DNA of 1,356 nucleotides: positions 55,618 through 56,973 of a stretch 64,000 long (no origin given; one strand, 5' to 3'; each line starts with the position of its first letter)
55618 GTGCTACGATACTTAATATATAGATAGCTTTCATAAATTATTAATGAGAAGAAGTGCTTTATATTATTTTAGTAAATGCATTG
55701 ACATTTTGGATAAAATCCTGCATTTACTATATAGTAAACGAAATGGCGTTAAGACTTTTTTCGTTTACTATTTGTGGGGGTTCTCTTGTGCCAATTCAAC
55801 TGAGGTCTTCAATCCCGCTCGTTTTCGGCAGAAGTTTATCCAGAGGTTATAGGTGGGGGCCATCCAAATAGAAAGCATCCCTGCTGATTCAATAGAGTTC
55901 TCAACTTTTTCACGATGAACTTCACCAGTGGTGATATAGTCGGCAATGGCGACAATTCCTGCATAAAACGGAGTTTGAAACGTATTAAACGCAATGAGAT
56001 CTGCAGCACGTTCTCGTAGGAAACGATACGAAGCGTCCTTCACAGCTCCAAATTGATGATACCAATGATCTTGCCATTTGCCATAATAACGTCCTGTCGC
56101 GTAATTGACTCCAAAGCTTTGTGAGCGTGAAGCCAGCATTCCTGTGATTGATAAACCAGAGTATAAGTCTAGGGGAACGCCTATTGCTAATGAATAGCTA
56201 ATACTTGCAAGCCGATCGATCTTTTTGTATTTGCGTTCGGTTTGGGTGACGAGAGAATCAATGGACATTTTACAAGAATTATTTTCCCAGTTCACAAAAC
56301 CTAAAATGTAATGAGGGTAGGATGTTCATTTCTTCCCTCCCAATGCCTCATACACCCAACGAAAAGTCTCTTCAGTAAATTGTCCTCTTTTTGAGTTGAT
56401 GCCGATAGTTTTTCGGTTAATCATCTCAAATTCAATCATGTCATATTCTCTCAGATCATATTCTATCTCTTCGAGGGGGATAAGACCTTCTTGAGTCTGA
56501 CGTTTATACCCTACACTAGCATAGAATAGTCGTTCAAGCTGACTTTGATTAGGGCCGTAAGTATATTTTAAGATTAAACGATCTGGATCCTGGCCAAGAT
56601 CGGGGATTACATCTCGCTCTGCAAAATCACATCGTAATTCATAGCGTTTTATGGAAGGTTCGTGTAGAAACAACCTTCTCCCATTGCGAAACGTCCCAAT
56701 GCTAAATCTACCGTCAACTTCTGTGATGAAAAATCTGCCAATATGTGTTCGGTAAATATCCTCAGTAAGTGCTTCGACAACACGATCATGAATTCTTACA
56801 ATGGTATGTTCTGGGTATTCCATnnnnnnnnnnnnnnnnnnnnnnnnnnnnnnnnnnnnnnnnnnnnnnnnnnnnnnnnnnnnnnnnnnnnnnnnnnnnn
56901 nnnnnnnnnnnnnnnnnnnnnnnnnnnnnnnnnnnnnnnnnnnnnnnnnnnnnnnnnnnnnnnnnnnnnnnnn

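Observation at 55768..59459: Six-gene minus-strand block: orphan LivJ-like binding lipoprotein followed by five ORFans (four translationally coupled) with no recognisable domains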

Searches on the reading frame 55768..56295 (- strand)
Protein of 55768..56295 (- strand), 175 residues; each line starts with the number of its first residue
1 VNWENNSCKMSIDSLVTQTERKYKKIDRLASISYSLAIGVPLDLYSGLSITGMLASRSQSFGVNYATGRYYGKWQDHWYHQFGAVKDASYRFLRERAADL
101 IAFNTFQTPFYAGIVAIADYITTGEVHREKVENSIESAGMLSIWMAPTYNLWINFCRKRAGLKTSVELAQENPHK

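Call 3: search_protein_families(library=pfam, proteins=[window:55768-56295:-], max_evalue=1)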
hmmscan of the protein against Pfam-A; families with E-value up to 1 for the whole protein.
window:55768-56295:- (175 aa): 1 family
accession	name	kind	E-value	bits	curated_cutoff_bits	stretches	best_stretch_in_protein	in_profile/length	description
PF06610.18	AlaE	-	1.5e-16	61.2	25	1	25-159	10-137/141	L-alanine exporter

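Call 4: search_protein_families(library=ncbifam, proteins=[window:55768-56295:-], max_evalue=1)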
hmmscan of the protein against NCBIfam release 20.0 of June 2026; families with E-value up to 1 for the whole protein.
window:55768-56295:- (175 aa): 1 family
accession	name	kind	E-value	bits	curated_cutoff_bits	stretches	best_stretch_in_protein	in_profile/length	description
NF045936.2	MSC_0619_alpha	exception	0.12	10.9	520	0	12-60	352-400/505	MSC_0619 family F1-like ATPase alpha subunit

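Call 5: search_protein_families(library=padloc, proteins=[window:55768-56295:-], max_evalue=1)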
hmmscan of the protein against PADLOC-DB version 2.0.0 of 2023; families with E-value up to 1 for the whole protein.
window:55768-56295:- (175 aa): 0 families

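Call 18: search_protein_families(library=phrogs, proteins=[window:55768-56268:-], max_evalue=1)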
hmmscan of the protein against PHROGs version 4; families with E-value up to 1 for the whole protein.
window:55768-56268:- (166 aa): 1 family
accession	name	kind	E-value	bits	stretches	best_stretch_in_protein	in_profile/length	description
phrog_9159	-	unknown function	0.05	13.9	1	63-145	271-344/356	-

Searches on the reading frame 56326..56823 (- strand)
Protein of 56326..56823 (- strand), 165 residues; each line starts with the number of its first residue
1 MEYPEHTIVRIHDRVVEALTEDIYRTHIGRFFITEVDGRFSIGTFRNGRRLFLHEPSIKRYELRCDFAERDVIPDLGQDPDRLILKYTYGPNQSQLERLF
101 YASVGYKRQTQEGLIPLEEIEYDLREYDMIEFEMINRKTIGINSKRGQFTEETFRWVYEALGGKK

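Call 3: search_protein_families(library=pfam, proteins=[window:56326-56823:-], max_evalue=1)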
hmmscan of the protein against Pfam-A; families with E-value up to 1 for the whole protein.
window:56326-56823:- (165 aa): 0 families

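Call 4: search_protein_families(library=ncbifam, proteins=[window:56326-56823:-], max_evalue=1)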
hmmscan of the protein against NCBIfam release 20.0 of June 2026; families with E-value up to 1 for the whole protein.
window:56326-56823:- (165 aa): 0 families

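Call 5: search_protein_families(library=padloc, proteins=[window:56326-56823:-], max_evalue=1)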
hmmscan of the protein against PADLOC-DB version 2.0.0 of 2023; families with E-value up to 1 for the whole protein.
window:56326-56823:- (165 aa): 0 families

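Call 12: find_encoding_contigs(protein=window:56326-56823:-, flank=10000, max_places=6)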
Protein window:56326-56823:- (165 aa): 3 contigs read that carry it; 2 places shown.
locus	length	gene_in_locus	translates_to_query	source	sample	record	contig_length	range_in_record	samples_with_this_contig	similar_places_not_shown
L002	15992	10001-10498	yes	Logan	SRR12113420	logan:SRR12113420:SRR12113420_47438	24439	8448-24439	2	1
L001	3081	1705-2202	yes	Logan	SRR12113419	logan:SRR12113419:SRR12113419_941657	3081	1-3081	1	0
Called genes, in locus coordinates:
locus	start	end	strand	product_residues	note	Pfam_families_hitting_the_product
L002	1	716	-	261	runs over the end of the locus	-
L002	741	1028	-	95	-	-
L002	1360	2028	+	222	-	-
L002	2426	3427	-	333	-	PF05048:NosD, PF13229:Beta_helix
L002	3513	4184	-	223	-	PF04493:Endonuclease_5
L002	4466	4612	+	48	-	-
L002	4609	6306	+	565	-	PF00069:Pkinase, PF07714:PK_Tyr_Ser-Thr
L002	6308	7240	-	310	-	-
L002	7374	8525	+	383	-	PF13433:Peripla_BP_5, PF13458:Peripla_BP_6, PF01094:ANF_receptor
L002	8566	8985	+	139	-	-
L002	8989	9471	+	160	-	-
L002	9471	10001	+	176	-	-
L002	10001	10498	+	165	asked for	-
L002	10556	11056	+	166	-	PF06610:AlaE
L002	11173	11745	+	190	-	PF00160:Pro_isomerase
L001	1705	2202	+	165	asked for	-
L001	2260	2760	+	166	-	PF06610:AlaE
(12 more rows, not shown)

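Call 18: search_protein_families(library=phrogs, proteins=[window:56326-56823:-], max_evalue=1)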
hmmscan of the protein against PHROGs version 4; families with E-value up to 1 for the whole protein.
window:56326-56823:- (165 aa): 1 family
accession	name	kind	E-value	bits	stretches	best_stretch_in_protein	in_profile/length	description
phrog_16126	-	unknown function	0.2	12.7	1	84-135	68-119/122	-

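Call 31: search_solved_structures(query=A3, max_evalue=10)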
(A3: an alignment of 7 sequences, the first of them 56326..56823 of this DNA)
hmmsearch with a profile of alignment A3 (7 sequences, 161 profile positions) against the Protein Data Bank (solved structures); distinct sequences matched with E-value up to 10: 4.
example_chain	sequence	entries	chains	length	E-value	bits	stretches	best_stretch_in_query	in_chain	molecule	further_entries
2cg9_X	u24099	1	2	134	0.17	15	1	47-87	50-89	CO-CHAPERONE PROTEIN SBA1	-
3oj1_A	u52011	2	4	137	0.88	12.7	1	54-127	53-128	Dehaloperoxidase A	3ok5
5vtt_A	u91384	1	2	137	1.4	12.1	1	56-127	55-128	Dehaloperoxidase B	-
5vts_A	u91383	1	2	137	1.5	12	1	57-127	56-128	Dehaloperoxidase B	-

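Call 62: find_homologous_proteins(query=A3, max_evalue=0.001)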
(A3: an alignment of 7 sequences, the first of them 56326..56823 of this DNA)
Query A3 (7 sequences) (165 aa, profile of the alignment): 10 proteins with E <= 0.001 among 6113 candidates.
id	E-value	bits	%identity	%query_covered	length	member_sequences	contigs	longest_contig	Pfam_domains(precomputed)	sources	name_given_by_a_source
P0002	1.1e-58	216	100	100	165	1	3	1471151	-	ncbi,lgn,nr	ncbi:hypothetical protein HYV86_07850 [Candidatus Woesearchaeota archaeon]|nr:hypothetical protein [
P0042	2.9e-58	214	31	93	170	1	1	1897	-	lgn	-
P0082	1.3e-53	199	30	95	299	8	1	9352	-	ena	-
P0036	1.3e-53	199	30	95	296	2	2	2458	-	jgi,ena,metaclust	metaclust:\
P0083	5.2e-51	191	29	95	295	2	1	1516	-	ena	-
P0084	2.0e-47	179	28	95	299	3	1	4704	-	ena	-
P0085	8.6e-41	158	32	67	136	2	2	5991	-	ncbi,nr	ncbi:TPA: hypothetical protein HA249_02655, partial [Candidatus Woesearchaeota archaeon]|nr:hypothet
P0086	3.1e-21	94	26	98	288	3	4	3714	-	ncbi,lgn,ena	ncbi:MAG: hypothetical protein AABX34_02690 [Nanoarchaeota archaeon]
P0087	8.0e-21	93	44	22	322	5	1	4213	-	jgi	-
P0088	4.3e-13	67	46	22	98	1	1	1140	-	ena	-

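Call 74: search_protein_families(library=pfam, proteins=[P0087], max_evalue=0.1)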
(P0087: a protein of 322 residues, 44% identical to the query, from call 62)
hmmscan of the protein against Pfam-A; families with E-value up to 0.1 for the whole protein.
P0087 (322 aa): 0 families

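Call 89: find_related_loci(query=A10, collection=metagenome_contigs, flank=8000)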
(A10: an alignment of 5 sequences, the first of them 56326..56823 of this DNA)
Query A10 (165 aa) in metagenome_contigs; peptide patterns used: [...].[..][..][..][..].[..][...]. (x = any residue, [..] = any of these).
17 stretches matched a pattern; 5 encode a relative of the query (tblastn E <= 1e-3); 5 distinct loci.
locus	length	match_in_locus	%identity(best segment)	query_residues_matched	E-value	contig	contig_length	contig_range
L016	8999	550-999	30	5-161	5e-20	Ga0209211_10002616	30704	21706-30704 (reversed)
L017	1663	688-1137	30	5-161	4e-20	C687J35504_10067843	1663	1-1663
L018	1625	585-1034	28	5-161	2e-18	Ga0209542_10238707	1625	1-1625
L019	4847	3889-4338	28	5-161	1e-17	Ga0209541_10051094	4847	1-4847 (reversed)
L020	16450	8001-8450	30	5-161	5e-20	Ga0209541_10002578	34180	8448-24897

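Call 92: search_protein_families(library=pfam, proteins=[L020:5732-6646:-, L020:6786-7916:+, L020:8737-9471:+, L020:9456-9869:+, L020:9895-10593:+, L020:10636-11535:+, L020:11561-12508:+, L020:12532-13314:+, L020:13327-14097:+, L020:1023-3464:+], max_evalue=0.01)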
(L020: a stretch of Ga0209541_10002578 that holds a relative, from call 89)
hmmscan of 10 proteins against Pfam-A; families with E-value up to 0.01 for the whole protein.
L020:5732-6646:- (304 aa): 2 families
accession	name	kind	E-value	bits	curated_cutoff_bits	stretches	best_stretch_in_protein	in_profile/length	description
PF04014.23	MazE_antitoxin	-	5.6e-06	26.7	24.7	1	14-47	7-41/48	Antidote-toxin recognition MazE, bacterial antitoxin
PF01895.24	PhoU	-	0.00018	22.3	23.5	1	133-214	11-88/89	PhoU domain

L020:6786-7916:+ (376 aa): 4 families
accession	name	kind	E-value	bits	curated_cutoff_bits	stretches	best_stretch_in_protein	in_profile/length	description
PF13458.12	Peripla_BP_6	-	1e-63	216.6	31.7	1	36-369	1-342/343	Periplasmic binding protein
PF01094.35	ANF_receptor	-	1.7e-37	129.7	25.4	1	56-363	2-347/353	Receptor family ligand binding region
PF13433.12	Peripla_BP_5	-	1.4e-24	87.4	27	1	37-374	1-345/363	Periplasmic binding protein domain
PF04348.19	LppC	-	0.0022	17.1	28.8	1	29-213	211-387/563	LppC putative lipoprotein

L020:8737-9471:+ (244 aa): 0 families

L020:9456-9869:+ (137 aa): 0 families

L020:9895-10593:+ (232 aa): 0 families

L020:10636-11535:+ (299 aa): 1 family
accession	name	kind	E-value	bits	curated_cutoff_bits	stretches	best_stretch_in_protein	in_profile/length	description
PF02653.21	BPD_transp_2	-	4e-46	157.8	26.8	1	8-275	2-269/269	Branched-chain amino acid transport system / permease component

L020:11561-12508:+ (315 aa): 1 family
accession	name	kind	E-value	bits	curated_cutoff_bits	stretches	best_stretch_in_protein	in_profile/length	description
PF02653.21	BPD_transp_2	-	3.6e-48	164.5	26.8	1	4-273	2-262/269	Branched-chain amino acid transport system / permease component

L020:12532-13314:+ (260 aa): 6 families
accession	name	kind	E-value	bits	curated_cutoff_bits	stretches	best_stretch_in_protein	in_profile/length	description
PF00005.33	ABC_tran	-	1.1e-32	113.9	25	1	23-181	2-136/137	ABC transporter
PF13304.12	AAA_21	-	2.6e-11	44.6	27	2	150-208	234-295/304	AAA domain, putative AbiEii toxin, Type IV TA system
PF12399.14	BCA_ABC_TP_C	-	3.1e-06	27.1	25.5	1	232-252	3-23/27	Branched-chain amino acid ATP-binding cassette transporter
PF02463.25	SMC_N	-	7.2e-05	22.8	40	1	31-223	23-208/220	RecF/RecN/SMC N terminal domain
PF13401.12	AAA_22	-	0.00012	22.9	27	1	33-214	6-127/130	AAA domain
PF13476.12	AAA_23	-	0.0018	19.4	27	1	30-62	17-49/201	AAA domain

L020:13327-14097:+ (256 aa): 13 families
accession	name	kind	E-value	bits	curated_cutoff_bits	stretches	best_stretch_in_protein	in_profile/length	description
PF00005.33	ABC_tran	-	7.7e-34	117.7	25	1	35-182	1-136/137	ABC transporter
PF13304.12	AAA_21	-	1.3e-07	32.5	27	1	48-143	2-114/304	AAA domain, putative AbiEii toxin, Type IV TA system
PF13476.12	AAA_23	-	7.8e-06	27.1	27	1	20-63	2-37/201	AAA domain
PF13401.12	AAA_22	-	3.4e-05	24.6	27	1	45-211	5-121/130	AAA domain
PF13555.12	AAA_29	-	5.4e-05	23.3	27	1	36-63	13-40/61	P-loop containing region of AAA domain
PF13175.12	AAA_15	-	6.6e-05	23.1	32.1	1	40-63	19-41/374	AAA ATPase domain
PF02463.25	SMC_N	-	6.8e-05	22.8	40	1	45-165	24-147/220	RecF/RecN/SMC N terminal domain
PF09818.15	ABC_ATPase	-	0.00053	19.5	23.2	0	120-181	123-184/283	P-loop domain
PF13604.12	AAA_30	-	0.0014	18.9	27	1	42-93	15-59/191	AAA domain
PF13514.12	AAA_27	-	0.0018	18.4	22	1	37-81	18-66/206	AAA domain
PF25199.1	nSTAND_NTPase5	-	0.0042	17.3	34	0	44-75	40-72/145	Novel STAND NTPase 5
PF13191.12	AAA_16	-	0.0055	17.7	32.6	1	35-72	12-51/167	AAA ATPase domain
PF00437.27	T2SSE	-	0.0075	15.4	24.9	0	40-76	137-173/370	Type II/IV secretion system protein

L020:1023-3464:+ (813 aa): 1 family
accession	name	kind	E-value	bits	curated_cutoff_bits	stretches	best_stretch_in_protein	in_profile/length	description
PF01636.29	APH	-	7.6e-06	26.3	23.2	1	263-324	145-200/239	Phosphotransferase enzyme family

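Call 97: find_related_loci(query=A10, collection=viral_contigs, flank=8000)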
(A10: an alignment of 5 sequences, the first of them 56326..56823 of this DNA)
Query A10 (165 aa) in viral_contigs; peptide patterns used: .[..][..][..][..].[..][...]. (x = any residue, [..] = any of these).
28 stretches matched a pattern, but none encodes a relative of the query by tblastn (E <= 1e-3).

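Call 100: find_related_loci(query=A10, collection=genome_contigs, flank=10000)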
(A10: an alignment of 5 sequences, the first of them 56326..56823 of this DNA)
Query A10 (165 aa) in genome_contigs; peptide patterns used: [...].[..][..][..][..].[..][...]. (x = any residue, [..] = any of these).
17 stretches matched a pattern; 2 encode a relative of the query (tblastn E <= 1e-3); 2 distinct loci.
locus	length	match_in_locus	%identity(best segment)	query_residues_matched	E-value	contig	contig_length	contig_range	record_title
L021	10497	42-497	39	1-165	1e-32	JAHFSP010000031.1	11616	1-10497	MAG: Candidatus Woesearchaeota archaeon isolate nzgw60 NODE_1569_length_11617_cov_5.208333, whole genome shotgun sequenc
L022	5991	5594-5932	32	5-115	6e-15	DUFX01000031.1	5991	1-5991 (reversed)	MAG TPA_asm: Candidatus Woesearchaeota archaeon isolate UBA10192 contig_259071, whole genome shotgun sequence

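Call 121: search_protein_families(library=padloc, proteins=[P0086, L020:9895-10593:+], max_evalue=0.01)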
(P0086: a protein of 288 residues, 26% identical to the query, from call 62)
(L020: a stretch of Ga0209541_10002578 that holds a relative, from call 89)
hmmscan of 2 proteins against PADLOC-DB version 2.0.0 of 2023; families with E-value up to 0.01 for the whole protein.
P0086 (288 aa): 0 families

L020:9895-10593:+ (232 aa): 0 families
